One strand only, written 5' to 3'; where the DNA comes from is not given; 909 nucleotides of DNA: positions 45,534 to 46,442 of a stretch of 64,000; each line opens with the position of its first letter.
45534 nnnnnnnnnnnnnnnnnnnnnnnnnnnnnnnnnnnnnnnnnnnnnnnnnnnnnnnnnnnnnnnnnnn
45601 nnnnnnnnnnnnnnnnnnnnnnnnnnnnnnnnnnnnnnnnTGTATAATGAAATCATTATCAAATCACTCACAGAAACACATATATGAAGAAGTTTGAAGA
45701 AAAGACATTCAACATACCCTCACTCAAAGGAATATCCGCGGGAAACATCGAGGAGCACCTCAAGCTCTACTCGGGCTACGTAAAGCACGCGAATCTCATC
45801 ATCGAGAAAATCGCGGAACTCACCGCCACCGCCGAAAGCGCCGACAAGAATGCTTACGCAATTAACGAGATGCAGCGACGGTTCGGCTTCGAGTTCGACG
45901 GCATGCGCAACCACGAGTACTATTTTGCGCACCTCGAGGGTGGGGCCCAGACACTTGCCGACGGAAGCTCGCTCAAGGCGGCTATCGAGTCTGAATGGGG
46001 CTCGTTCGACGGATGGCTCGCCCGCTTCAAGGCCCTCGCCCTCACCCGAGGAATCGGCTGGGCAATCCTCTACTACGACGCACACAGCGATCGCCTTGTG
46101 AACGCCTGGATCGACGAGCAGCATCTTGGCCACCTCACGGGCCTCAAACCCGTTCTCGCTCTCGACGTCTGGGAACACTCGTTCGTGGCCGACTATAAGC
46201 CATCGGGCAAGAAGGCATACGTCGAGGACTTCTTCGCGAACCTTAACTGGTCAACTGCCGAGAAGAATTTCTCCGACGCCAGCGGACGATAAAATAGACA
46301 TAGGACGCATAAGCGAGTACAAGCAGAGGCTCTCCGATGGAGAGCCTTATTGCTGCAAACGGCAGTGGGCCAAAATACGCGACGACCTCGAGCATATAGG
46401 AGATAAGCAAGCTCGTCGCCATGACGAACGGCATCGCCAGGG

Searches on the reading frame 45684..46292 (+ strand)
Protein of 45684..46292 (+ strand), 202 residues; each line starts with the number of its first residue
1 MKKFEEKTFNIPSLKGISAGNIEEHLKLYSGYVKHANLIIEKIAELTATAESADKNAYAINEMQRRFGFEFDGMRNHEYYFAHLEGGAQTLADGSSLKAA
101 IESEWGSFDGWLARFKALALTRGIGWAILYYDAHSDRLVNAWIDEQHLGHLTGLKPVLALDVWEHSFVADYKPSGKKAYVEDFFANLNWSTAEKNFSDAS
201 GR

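Call 9: search_protein_families(library=pfam, proteins=[window:45684-46292:+])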
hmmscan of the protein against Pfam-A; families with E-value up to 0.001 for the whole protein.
window:45684-46292:+ (202 aa): 2 families
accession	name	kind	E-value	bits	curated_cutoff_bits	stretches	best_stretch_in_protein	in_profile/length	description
PF02777.23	Sod_Fe_C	-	1.5e-22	80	20.9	1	96-195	4-102/102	Iron/manganese superoxide dismutases, C-terminal domain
PF00081.27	Sod_Fe_N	-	0.00089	20.1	27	0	25-84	27-81/82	Iron/manganese superoxide dismutases, alpha-hairpin domain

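Call 12: find_homologous_proteins(query=window:45684-46292:+)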
Query window:45684-46292:+ (202 aa): 7594 proteins with E <= 0.001 among 7956 candidates; the best 120 are listed.
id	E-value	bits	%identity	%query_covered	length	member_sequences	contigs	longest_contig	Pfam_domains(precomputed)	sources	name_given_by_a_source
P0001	1.1e-131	455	100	100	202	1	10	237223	PF02777.24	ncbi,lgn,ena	-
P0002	1.4e-117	409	87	100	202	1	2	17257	PF02777.24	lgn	-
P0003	3.5e-117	407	88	100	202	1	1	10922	PF02777.24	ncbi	-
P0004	1.4e-114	399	86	100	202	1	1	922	PF02777.24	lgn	-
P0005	1.4e-112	392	84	100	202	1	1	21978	PF02777.24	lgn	-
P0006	1.0e-110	386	83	100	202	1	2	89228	PF02777.24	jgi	jgi:superoxide dismutase, Fe-Mn family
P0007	3.6e-110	384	83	100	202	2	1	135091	PF02777.24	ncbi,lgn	ncbi:MAG: Fe-Mn family superoxide dismutase [Candidatus Paceibacterota bacterium]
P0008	8.4e-109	380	81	100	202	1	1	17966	PF02777.24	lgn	-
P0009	3.9e-108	378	80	100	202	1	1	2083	PF02777.24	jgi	jgi:Fe-Mn family superoxide dismutase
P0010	4.7e-108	378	81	100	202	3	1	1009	PF02777.24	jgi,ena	jgi:Fe-Mn family superoxide dismutase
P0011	1.5e-105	369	79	100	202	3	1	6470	PF02777.24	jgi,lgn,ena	-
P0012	1.2e-104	366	82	98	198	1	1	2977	PF02777.24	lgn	-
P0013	3.3e-102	358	78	100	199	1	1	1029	PF02777.24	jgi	jgi:Fe-Mn family superoxide dismutase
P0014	3.9e-102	358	78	99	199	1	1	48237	PF02777.24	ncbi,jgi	ncbi:MAG: hypothetical protein RLZZ67_229 [Candidatus Parcubacteria bacterium]|jgi:Fe-Mn family supe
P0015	1.0e-101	357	77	100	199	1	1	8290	PF02777.24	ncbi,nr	ncbi:Fe-Mn family superoxide dismutase [Candidatus Parcubacteria bacterium]|nr:Fe-Mn family superoxi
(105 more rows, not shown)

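Call 15: find_related_loci(query=A1, collection=genome_contigs, flank=6000)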
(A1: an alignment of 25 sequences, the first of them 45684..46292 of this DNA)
Query A1 (202 aa) in genome_contigs; peptide patterns used: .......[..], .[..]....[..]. (x = any residue, [..] = any of these).
599 stretches matched a pattern (row limit reached: there are more); 538 encode a relative of the query (tblastn E <= 1e-3); the best 80 are kept; 80 distinct loci.
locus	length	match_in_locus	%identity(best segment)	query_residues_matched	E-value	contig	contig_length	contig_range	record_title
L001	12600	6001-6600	84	1-200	6e-115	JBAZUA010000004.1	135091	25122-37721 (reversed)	MAG: Candidatus Paceibacterota bacterium isolate SO_2017_GW1_216 NODE_927_length_135091_cov_1.828273_OW334_2017, whole g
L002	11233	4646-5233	78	1-199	2e-106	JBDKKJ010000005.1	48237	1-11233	MAG: Candidatus Parcubacteria bacterium isolate gunnisonriver_2019_sw_WHONDRS-S19S_0062_B_bin.4 scaffold_1283597, whole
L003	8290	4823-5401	79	1-196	1e-105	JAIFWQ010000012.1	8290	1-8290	MAG: Candidatus Parcubacteria bacterium isolate viral-cat_56_12 PAFVLPS_2018_scaffold_42483, whole genome shotgun sequen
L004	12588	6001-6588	76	1-200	3e-104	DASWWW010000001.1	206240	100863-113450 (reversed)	MAG TPA_asm: Candidatus Paceibacterota bacterium isolate SMAG_U3666 k141_740537, whole genome shotgun sequence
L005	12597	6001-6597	74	1-199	4e-101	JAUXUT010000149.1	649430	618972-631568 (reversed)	MAG: bacterium isolate C15_concoct.bin.159_sub C15_k141_471755, whole genome shotgun sequence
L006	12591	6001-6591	75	1-200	2e-99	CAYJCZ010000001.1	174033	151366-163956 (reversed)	MAG TPA_asm: uncultured Candidatus Saccharibacteria bacterium isolate ERP123247_co1_110 genome assembly, contig: NODE_33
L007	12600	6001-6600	73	1-200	1e-98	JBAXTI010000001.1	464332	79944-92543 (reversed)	MAG: bacterium isolate ELA631 MAG631_1, whole genome shotgun sequence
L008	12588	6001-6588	73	1-199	1e-98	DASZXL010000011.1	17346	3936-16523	MAG TPA_asm: Candidatus Paceibacterota bacterium isolate SMAG_U6182 k141_764225, whole genome shotgun sequence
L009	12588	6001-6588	72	1-199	2e-96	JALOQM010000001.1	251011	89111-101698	MAG: Candidatus Paceibacterota bacterium isolate Prado155 scaffold_5, whole genome shotgun sequence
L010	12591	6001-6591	72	1-200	4e-96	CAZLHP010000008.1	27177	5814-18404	MAG TPA_asm: uncultured Candidatus Saccharibacteria bacterium isolate SRP286056_co1_109 genome assembly, contig: NODE_20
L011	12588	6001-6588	69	1-199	2e-95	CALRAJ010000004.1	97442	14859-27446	MAG: Candidatus Taylorbacteria bacterium isolate CH-Oct18-75 genome assembly, contig: CH-Oct18-C144, whole genome shotgu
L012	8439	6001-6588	70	1-199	1e-94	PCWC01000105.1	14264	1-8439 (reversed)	MAG: Parcubacteria group bacterium CG11_big_fil_rev_8_21_14_0_20_39_22 CG11_8_21_14_0.20_scaffold_3844_c, whole genome s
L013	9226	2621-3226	72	1-202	2e-94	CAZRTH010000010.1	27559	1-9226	MAG TPA_asm: uncultured Candidatus Saccharibacteria bacterium isolate SRP193066_co2_80 genome assembly, contig: NODE_902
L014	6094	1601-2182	71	1-197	5e-94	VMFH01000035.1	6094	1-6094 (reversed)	MAG: Parcubacteria group bacterium Gr01-1014_72 G01um101472_scaffold_5203, whole genome shotgun sequence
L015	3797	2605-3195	70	1-200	1e-94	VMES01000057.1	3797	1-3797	MAG: Parcubacteria group bacterium Greene0416_79 Greene041679_scaffold_13913, whole genome shotgun sequence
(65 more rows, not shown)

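Call 19: find_encoding_contigs(protein=P0001, flank=10000, max_places=10)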
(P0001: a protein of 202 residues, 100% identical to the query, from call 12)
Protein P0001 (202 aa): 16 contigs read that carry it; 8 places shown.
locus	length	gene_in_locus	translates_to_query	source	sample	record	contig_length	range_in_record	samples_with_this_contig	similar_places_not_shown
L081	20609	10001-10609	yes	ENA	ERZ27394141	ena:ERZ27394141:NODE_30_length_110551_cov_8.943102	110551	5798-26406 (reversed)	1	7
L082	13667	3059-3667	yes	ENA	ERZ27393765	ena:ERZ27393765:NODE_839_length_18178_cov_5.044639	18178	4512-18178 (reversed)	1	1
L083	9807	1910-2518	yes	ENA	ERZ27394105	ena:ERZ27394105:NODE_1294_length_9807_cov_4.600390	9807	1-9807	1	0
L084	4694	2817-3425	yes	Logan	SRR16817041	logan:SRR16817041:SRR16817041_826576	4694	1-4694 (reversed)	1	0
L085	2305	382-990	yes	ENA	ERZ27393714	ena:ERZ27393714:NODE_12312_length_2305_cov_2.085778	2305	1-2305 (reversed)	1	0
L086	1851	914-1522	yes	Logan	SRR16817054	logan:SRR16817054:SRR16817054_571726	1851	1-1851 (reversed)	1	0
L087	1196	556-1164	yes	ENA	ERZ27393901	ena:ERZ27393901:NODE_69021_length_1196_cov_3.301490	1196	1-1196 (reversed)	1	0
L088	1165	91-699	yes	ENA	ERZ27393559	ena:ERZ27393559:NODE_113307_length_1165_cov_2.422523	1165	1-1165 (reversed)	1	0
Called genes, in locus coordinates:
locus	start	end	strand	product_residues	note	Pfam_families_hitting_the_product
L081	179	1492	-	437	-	PF10342:Kre9_KNH (weak)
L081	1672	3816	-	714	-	PF00009:GTP_EFTU, PF03144:GTP_EFTU_D2, PF22042:EF-G_D2, PF14492:EFG_III, PF16658:RF3_C (weak), PF03764:EFG_IV, PF00679:EFG_C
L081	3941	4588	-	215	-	PF07963:N_methyl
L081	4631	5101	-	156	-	PF00177:Ribosomal_S7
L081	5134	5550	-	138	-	PF00164:Ribosom_S12_S23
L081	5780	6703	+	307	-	PF08468:MTS_N, PF06325:PrmA (weak), PF05175:MTS, PF08242:Methyltransf_12 (weak), PF13649:Methyltransf_25 (weak), PF13847:Methyltransf_31 (weak)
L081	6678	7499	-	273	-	PF07963:N_methyl (weak), PF13385:Laminin_G_3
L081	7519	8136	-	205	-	PF02163:Peptidase_M50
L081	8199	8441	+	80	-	PF00830:Ribosomal_L28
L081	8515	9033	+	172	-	PF00293:NUDIX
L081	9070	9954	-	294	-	PF00753:Lactamase_B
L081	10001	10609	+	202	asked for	PF02777:Sod_Fe_C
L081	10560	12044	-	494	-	PF13567:DUF4131, PF03772:Competence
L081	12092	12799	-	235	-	PF00075:RNase_H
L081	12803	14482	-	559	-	PF01368:DHH, PF02272:DHHA1, PF17768:RecJ_OB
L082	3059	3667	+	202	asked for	PF02777:Sod_Fe_C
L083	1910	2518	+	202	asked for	PF02777:Sod_Fe_C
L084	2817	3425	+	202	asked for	PF02777:Sod_Fe_C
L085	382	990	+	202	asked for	PF02777:Sod_Fe_C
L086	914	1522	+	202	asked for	PF02777:Sod_Fe_C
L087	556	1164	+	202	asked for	PF02777:Sod_Fe_C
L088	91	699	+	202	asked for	PF02777:Sod_Fe_C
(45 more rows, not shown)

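Call 20: find_encoding_contigs(protein=P0002, flank=6000, max_places=3)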
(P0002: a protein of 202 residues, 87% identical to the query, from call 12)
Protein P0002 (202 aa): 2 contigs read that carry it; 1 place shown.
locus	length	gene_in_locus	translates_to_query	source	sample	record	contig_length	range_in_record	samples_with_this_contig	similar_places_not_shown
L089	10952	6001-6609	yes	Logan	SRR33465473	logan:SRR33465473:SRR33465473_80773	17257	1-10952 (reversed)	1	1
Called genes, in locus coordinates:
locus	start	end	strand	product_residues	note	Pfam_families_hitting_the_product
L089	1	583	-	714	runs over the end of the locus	PF00009:GTP_EFTU, PF03144:GTP_EFTU_D2, PF22042:EF-G_D2, PF14492:EFG_III, PF16658:RF3_C (weak), PF03764:EFG_IV, PF00679:EFG_C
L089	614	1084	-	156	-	PF00177:Ribosomal_S7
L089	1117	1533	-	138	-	PF00164:Ribosom_S12_S23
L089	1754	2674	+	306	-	PF08468:MTS_N, PF06325:PrmA (weak), PF05175:MTS, PF08242:Methyltransf_12 (weak), PF13649:Methyltransf_25 (weak), PF13847:Methyltransf_31 (weak)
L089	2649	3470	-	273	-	PF07963:N_methyl (weak), PF13385:Laminin_G_3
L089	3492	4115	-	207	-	PF02163:Peptidase_M50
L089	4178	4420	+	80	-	PF00830:Ribosomal_L28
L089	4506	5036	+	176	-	PF00293:NUDIX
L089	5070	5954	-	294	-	PF00753:Lactamase_B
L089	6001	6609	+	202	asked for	PF02777:Sod_Fe_C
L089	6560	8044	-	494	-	PF13567:DUF4131, PF03772:Competence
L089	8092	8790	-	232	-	PF00075:RNase_H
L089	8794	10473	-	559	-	PF01368:DHH, PF02272:DHHA1 (weak), PF17768:RecJ_OB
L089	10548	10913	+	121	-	PF11969:DcpS_C, PF01230:HIT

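Call 21: find_encoding_contigs(protein=P0003, flank=6000, max_places=3)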
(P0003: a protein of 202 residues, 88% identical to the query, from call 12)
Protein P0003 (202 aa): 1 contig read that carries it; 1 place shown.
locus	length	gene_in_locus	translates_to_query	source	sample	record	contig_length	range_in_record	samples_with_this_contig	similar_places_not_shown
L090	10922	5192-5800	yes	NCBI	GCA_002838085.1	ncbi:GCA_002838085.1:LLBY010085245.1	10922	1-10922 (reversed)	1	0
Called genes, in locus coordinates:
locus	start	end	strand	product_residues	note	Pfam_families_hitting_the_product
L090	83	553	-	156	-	PF00177:Ribosomal_S7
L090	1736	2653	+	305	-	PF08468:MTS_N, PF05175:MTS, PF06325:PrmA (weak), PF08242:Methyltransf_12 (weak), PF13649:Methyltransf_25 (weak), PF13847:Methyltransf_31 (weak)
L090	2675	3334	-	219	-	PF02163:Peptidase_M50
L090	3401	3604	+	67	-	PF00830:Ribosomal_L28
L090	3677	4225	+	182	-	PF00293:NUDIX (weak)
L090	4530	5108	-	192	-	PF00753:Lactamase_B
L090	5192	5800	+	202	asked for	PF02777:Sod_Fe_C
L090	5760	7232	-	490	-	PF13567:DUF4131, PF03772:Competence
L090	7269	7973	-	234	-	PF00075:RNase_H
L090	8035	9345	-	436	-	PF01368:DHH, PF02272:DHHA1, PF17768:RecJ_OB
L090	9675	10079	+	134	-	-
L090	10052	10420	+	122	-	PF11969:DcpS_C, PF01230:HIT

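Call 22: find_encoding_contigs(protein=P0005, flank=6000, max_places=3)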
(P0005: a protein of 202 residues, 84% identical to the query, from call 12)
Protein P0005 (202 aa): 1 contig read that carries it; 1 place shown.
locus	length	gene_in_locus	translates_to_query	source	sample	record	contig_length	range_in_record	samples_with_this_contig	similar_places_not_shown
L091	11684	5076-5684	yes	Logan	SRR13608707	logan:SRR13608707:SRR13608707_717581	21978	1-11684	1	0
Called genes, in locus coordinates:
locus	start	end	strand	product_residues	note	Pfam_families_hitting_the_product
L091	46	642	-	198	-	-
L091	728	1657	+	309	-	PF08468:MTS_N, PF05175:MTS, PF06325:PrmA (weak), PF13649:Methyltransf_25, PF13847:Methyltransf_31 (weak), PF08242:Methyltransf_12 (weak)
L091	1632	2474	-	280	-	PF07963:N_methyl (weak), PF13385:Laminin_G_3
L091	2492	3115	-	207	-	PF02163:Peptidase_M50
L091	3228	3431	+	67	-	PF00830:Ribosomal_L28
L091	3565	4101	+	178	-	PF00293:NUDIX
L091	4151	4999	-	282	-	PF00753:Lactamase_B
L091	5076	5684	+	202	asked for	PF02777:Sod_Fe_C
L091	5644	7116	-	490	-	PF13567:DUF4131, PF03772:Competence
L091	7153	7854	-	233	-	PF00075:RNase_H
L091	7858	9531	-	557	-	PF01368:DHH, PF02272:DHHA1, PF17768:RecJ_OB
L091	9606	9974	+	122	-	PF11969:DcpS_C, PF01230:HIT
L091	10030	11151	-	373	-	PF00162:PGK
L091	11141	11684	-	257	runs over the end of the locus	PF00121:TIM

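Call 23: find_encoding_contigs(protein=P0006, flank=6000, max_places=3)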
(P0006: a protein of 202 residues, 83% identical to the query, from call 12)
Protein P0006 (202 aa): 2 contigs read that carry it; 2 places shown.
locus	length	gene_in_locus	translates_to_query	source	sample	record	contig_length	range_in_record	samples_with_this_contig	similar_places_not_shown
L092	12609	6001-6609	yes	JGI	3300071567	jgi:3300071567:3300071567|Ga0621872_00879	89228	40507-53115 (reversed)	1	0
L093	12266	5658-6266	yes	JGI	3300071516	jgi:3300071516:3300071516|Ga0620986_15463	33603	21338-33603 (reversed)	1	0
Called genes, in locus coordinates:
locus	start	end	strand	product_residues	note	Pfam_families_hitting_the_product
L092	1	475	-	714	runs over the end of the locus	PF00009:GTP_EFTU, PF03144:GTP_EFTU_D2, PF22042:EF-G_D2, PF14492:EFG_III, PF16658:RF3_C (weak), PF03764:EFG_IV, PF00679:EFG_C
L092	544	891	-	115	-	-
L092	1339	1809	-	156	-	PF00177:Ribosomal_S7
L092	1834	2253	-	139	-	PF00164:Ribosom_S12_S23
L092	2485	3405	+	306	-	PF08468:MTS_N, PF05175:MTS, PF06325:PrmA (weak), PF13649:Methyltransf_25 (weak)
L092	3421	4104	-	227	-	PF02163:Peptidase_M50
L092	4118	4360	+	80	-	PF00830:Ribosomal_L28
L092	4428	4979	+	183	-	PF00293:NUDIX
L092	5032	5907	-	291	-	PF00753:Lactamase_B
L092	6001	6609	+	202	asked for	PF02777:Sod_Fe_C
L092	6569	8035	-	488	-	PF13567:DUF4131, PF03772:Competence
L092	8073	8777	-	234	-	PF00075:RNase_H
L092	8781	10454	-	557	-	PF01368:DHH, PF02272:DHHA1, PF17768:RecJ_OB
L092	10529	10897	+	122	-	PF11969:DcpS_C, PF01230:HIT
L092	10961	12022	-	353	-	PF01966:HD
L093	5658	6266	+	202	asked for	PF02777:Sod_Fe_C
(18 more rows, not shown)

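Call 24: find_encoding_contigs(protein=P0008, flank=6000, max_places=3)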
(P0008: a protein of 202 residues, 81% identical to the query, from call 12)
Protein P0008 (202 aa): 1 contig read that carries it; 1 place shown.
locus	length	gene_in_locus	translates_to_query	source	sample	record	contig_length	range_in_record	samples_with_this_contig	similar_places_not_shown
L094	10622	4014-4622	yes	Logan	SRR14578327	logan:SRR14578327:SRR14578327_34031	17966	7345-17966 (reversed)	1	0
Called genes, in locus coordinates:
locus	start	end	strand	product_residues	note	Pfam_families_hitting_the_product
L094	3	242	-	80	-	?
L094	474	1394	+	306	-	PF08468:MTS_N, PF05175:MTS, PF06325:PrmA (weak), PF13649:Methyltransf_25 (weak)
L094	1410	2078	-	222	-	PF02163:Peptidase_M50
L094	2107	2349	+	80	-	PF00830:Ribosomal_L28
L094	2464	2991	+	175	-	PF00293:NUDIX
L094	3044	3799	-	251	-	PF00753:Lactamase_B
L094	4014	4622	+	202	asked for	PF02777:Sod_Fe_C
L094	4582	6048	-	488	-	PF13567:DUF4131, PF03772:Competence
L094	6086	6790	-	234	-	PF00075:RNase_H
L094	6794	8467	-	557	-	PF01368:DHH, PF02272:DHHA1, PF17768:RecJ_OB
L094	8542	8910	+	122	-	PF11969:DcpS_C, PF01230:HIT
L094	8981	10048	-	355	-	PF01966:HD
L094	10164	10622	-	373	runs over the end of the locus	PF00162:PGK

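Call 26: find_related_loci(query=window:45684-46292:+, collection=metagenome_contigs, flank=10000)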
Query window:45684-46292:+ (202 aa) in metagenome_contigs; peptide patterns used: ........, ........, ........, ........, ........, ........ (x = any residue, [..] = any of these).
600 stretches matched a pattern (row limit reached: there are more); 517 encode a relative of the query (tblastn E <= 1e-3); the best 80 are kept; 80 distinct loci.
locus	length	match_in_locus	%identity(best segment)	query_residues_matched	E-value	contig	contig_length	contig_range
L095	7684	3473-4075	88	1-201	5e-121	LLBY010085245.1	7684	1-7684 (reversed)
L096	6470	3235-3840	79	1-202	5e-110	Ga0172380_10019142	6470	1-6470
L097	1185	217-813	72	1-202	1e-108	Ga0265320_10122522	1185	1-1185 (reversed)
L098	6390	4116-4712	72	1-202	9e-100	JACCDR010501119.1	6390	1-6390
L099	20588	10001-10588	73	1-199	3e-99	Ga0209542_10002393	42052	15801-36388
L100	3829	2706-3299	72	1-202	2e-99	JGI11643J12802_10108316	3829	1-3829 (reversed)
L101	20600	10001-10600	73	1-200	1e-98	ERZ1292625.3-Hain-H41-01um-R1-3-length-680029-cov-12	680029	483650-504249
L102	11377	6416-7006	71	1-198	3e-98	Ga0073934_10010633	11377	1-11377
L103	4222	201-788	72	1-199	4e-96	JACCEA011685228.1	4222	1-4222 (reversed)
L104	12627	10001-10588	72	1-199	5e-95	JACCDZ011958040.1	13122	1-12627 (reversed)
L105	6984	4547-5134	71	1-199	7e-95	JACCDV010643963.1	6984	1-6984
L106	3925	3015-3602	70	1-199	3e-95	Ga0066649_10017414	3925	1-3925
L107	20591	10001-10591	70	1-200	1e-94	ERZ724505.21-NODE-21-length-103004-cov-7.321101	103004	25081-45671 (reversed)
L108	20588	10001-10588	70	1-199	1e-94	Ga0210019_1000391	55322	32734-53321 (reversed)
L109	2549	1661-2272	67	1-200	2e-96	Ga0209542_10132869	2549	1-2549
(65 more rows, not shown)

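Call 36: search_protein_families(library=ncbifam, proteins=[window:45684-46292:+], max_evalue=0.001)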
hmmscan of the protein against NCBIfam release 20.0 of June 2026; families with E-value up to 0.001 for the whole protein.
window:45684-46292:+ (202 aa): 3 families
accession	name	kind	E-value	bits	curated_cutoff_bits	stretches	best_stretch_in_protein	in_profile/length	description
NF041312.1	Superox_dis_Halo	equivalog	5.6e-25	88.5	300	1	29-199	29-191/196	superoxide dismutase [Mn]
NF007832.0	PRK10543.1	equivalog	1.1e-14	54.4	348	1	31-197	27-192/193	superoxide dismutase [Fe]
NF008177.0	PRK10925.1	equivalog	4.1e-14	52.9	363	1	25-198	28-204/206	superoxide dismutase [Mn]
